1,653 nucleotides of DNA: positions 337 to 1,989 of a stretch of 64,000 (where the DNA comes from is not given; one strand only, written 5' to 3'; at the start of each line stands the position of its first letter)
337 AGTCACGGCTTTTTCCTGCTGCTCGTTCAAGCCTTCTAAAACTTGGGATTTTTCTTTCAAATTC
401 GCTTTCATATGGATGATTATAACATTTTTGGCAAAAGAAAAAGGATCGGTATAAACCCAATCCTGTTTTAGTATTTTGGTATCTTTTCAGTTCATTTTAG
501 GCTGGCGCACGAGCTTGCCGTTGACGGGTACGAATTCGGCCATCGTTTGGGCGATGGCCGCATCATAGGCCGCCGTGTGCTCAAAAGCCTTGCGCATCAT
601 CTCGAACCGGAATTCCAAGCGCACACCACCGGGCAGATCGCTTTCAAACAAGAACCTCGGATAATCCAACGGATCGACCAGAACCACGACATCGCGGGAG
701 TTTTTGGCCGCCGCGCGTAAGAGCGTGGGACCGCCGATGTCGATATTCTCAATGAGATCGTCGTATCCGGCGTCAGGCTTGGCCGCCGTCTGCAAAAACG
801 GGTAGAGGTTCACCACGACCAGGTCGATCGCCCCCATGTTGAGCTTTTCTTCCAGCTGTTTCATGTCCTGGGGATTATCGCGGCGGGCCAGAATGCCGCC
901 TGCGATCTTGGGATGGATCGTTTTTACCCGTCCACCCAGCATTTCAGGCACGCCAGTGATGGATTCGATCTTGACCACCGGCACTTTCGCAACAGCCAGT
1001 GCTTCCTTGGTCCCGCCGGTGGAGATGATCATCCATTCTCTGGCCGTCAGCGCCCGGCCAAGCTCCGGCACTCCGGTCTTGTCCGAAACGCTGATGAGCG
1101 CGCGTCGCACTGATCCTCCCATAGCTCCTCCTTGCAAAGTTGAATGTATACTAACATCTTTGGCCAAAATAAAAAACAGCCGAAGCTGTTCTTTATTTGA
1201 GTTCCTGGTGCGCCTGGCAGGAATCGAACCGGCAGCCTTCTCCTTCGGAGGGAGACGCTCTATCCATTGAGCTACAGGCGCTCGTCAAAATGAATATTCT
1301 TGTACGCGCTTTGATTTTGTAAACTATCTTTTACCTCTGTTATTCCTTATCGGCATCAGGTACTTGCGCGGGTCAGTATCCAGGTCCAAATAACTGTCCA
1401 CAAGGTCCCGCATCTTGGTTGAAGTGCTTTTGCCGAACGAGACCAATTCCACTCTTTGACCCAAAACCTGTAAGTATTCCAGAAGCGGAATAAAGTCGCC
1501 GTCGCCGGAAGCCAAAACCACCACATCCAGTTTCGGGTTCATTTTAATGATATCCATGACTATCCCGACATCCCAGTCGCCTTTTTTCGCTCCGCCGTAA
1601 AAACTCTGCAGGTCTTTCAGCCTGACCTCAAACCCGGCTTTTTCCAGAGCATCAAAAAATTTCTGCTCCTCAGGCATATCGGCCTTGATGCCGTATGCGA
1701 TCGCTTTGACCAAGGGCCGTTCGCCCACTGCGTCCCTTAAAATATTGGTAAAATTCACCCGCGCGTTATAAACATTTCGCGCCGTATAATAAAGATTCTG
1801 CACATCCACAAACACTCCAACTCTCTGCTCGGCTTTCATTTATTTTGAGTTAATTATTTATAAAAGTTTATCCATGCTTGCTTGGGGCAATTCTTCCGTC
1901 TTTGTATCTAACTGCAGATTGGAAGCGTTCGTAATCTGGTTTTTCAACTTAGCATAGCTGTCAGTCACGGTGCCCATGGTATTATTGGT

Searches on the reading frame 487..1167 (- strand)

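Call 13: search_protein_families(library=pfam, proteins=[window:487-1167:-], max_evalue=0.01)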
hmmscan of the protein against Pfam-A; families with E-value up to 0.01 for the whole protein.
window:487-1167:- (226 aa): 2 families
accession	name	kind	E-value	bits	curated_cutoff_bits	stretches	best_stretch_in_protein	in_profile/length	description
PF02142.27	MGS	-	2.3e-17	63.3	24.1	1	35-148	4-94/94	MGS-like domain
PF01808.24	AICARFT_IMPCHas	-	5.8e-14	52.7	25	1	153-211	1-59/311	AICARFT/IMPCHase bienzyme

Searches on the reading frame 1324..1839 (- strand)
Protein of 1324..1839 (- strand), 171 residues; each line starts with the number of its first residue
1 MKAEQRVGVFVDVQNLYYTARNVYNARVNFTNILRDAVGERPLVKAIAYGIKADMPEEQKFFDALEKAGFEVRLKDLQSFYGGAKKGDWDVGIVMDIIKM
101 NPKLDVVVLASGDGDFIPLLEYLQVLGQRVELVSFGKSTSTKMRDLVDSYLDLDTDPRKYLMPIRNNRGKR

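Call 13: search_protein_families(library=pfam, proteins=[window:1324-1839:-], max_evalue=0.01)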
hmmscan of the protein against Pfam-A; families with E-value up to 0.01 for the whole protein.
window:1324-1839:- (171 aa): 1 family
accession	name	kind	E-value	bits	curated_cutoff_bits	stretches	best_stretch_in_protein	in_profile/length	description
PF01936.24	NYN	-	1.3e-32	113.8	24.2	1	6-154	1-145/145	NYN domain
